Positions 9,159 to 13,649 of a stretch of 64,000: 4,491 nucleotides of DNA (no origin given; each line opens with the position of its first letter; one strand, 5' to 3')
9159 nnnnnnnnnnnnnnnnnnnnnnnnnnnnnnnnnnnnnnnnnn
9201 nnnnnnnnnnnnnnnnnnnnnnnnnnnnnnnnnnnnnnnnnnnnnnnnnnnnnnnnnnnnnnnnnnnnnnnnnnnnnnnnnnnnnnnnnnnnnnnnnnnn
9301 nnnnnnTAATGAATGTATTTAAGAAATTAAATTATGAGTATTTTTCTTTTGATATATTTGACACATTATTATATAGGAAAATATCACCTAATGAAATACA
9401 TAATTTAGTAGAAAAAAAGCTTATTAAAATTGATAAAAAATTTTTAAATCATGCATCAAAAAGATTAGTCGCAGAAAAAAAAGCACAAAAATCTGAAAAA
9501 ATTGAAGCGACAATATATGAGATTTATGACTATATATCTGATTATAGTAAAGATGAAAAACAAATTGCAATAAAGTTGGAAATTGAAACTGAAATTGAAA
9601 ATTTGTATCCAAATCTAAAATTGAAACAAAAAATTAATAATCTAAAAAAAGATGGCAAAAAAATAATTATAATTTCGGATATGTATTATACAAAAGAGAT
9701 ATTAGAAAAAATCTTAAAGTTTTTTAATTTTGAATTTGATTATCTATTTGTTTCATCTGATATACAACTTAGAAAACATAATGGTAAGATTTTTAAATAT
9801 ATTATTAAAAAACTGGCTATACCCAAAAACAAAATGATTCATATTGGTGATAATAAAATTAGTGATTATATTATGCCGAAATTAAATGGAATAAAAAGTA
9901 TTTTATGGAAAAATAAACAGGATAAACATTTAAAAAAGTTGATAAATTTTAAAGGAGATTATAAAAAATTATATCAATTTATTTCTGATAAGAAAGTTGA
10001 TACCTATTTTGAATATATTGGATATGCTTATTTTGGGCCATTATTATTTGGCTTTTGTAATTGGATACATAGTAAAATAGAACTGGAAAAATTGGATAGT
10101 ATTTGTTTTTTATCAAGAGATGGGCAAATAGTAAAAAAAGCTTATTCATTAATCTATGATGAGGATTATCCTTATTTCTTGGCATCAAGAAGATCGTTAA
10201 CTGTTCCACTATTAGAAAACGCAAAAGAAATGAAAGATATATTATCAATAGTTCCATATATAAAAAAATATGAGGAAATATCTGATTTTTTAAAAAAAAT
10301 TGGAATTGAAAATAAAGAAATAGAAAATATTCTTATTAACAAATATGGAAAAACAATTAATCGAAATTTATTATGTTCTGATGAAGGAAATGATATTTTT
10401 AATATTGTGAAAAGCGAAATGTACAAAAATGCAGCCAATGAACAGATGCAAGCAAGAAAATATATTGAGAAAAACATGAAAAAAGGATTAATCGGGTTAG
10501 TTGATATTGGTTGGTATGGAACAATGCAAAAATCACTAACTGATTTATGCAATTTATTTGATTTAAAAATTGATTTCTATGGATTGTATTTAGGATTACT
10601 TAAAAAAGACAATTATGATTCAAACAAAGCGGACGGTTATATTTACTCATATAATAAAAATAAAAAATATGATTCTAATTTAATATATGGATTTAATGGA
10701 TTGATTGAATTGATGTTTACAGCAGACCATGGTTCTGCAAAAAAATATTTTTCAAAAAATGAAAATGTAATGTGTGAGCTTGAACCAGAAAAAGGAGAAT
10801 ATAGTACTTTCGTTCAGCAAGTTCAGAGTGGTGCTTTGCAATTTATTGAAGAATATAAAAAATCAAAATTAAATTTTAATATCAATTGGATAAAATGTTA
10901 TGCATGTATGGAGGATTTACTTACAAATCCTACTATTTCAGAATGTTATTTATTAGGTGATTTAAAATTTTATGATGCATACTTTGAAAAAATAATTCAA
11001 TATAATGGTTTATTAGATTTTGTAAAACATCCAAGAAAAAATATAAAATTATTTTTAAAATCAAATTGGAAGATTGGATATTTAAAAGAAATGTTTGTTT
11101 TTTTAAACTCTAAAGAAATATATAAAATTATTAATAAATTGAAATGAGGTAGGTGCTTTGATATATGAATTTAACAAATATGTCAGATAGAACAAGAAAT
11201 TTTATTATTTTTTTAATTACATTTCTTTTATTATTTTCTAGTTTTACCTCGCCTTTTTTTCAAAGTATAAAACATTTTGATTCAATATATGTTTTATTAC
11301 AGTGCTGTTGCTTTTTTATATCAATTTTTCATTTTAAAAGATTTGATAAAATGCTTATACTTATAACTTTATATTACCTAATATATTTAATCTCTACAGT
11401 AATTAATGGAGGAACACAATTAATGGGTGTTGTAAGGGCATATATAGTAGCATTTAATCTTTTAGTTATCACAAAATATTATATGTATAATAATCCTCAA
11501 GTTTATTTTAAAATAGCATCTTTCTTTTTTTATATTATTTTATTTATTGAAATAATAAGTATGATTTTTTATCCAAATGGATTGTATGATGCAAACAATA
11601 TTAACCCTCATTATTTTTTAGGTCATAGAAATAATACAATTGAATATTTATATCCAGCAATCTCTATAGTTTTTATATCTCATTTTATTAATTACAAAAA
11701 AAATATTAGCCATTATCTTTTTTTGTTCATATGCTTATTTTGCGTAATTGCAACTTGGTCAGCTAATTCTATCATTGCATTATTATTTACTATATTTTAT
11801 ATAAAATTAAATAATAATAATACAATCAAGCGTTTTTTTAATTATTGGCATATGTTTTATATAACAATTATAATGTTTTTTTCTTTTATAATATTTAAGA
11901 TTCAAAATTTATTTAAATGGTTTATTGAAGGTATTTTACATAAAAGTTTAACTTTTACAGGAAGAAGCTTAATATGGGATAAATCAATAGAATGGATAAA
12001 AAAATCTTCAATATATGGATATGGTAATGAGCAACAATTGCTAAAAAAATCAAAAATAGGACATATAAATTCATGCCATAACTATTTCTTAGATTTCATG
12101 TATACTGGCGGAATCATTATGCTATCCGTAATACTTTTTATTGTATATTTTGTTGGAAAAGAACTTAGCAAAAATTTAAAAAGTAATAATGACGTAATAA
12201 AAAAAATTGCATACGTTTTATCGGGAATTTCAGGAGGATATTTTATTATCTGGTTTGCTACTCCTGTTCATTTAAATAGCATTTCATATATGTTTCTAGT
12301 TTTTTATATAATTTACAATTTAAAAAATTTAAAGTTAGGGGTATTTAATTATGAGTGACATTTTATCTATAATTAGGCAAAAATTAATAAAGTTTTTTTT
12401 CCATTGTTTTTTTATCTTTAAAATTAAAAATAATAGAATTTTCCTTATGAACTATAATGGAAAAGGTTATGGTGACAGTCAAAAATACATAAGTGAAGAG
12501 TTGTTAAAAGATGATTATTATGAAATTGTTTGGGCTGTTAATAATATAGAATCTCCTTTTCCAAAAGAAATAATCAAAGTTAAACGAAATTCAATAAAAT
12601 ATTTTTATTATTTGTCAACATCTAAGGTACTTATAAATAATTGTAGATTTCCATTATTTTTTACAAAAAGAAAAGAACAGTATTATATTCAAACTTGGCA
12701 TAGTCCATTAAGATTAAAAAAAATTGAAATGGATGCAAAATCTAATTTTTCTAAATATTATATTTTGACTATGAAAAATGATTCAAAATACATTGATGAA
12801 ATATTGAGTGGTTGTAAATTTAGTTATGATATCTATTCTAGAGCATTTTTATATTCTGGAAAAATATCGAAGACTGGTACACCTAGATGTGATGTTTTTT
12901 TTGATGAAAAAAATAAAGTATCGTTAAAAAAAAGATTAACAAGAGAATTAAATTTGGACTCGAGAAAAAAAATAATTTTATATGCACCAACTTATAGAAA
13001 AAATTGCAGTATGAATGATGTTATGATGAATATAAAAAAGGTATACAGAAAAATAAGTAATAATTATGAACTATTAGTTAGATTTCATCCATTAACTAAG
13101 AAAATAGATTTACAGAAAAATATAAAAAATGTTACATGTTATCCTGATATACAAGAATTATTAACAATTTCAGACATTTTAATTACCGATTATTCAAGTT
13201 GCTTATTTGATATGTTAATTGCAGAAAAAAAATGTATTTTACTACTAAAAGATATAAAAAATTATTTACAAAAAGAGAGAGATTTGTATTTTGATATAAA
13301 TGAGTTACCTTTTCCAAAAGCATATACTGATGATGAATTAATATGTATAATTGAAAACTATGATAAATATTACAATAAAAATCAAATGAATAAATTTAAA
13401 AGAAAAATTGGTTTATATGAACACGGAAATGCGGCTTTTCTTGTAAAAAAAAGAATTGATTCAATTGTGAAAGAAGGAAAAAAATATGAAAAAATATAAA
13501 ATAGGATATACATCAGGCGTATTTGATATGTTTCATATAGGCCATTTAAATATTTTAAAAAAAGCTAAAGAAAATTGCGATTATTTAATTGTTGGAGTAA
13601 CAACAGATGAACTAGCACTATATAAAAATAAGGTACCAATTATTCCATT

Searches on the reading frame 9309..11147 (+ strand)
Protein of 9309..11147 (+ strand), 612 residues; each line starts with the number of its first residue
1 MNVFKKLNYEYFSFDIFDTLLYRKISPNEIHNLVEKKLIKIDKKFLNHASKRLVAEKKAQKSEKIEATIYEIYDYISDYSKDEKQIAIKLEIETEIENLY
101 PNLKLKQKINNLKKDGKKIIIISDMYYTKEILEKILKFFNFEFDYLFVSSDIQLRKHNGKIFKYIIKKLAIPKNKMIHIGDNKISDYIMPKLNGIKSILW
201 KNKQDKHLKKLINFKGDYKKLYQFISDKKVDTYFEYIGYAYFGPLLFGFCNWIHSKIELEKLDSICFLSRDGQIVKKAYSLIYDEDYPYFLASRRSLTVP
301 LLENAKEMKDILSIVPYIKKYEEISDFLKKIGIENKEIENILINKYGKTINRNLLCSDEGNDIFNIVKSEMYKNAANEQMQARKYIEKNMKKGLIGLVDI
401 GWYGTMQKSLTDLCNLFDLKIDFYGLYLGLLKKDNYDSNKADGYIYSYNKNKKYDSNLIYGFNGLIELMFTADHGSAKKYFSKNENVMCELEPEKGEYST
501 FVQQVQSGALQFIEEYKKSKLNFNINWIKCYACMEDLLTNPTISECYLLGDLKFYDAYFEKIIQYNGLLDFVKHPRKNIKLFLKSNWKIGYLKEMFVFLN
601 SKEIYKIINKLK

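Call 60: search_protein_families(library=pfam, proteins=[window:9309-11147:+], max_evalue=0.00001)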
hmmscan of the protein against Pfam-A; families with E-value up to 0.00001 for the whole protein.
window:9309-11147:+ (612 aa): 1 family
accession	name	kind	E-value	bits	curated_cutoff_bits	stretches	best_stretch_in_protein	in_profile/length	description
PF00702.32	Hydrolase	-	7.3e-09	36.7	26.4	1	13-189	5-186/191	haloacid dehalogenase-like hydrolase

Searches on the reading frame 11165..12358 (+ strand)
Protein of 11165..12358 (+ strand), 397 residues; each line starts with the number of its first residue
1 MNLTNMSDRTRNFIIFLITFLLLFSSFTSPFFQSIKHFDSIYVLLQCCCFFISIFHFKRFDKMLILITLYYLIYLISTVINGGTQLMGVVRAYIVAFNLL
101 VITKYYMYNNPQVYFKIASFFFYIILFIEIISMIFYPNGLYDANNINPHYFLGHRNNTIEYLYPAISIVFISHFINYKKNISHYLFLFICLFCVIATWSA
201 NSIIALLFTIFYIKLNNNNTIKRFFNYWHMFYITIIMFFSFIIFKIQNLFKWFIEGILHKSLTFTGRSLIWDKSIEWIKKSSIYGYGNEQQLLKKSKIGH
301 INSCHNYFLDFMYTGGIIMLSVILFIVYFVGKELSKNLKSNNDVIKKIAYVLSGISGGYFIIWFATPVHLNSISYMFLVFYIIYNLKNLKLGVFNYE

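Call 60: search_protein_families(library=pfam, proteins=[window:11165-12358:+], max_evalue=0.00001)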
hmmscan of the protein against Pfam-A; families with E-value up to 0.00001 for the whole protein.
window:11165-12358:+ (397 aa): 1 family
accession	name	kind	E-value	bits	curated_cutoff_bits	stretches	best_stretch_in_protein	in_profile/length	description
PF04932.20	Wzy_C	-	7.7e-11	42.4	31.7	1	185-323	1-148/149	O-Antigen ligase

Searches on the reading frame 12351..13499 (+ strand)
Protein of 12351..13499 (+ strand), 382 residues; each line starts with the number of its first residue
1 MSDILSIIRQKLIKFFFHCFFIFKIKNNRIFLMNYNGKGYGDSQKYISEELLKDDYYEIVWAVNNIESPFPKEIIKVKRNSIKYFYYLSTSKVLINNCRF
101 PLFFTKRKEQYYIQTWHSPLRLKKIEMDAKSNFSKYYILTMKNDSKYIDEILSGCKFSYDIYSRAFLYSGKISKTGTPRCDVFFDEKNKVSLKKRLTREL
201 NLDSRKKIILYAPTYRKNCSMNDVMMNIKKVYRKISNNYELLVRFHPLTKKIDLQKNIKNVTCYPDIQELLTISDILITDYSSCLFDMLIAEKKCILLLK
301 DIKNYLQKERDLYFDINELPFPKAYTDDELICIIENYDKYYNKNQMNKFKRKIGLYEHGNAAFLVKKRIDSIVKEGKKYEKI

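Call 61: search_protein_families(library=pfam, proteins=[window:12351-13499:+], max_evalue=0.00001)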
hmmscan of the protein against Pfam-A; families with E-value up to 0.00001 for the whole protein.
window:12351-13499:+ (382 aa): 1 family
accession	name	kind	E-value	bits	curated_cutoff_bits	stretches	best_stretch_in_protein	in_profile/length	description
PF04464.20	Glyphos_transf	-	5.6e-69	233.3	22.1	1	18-369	4-365/367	CDP-Glycerol:Poly(glycerophosphate) glycerophosphotransferase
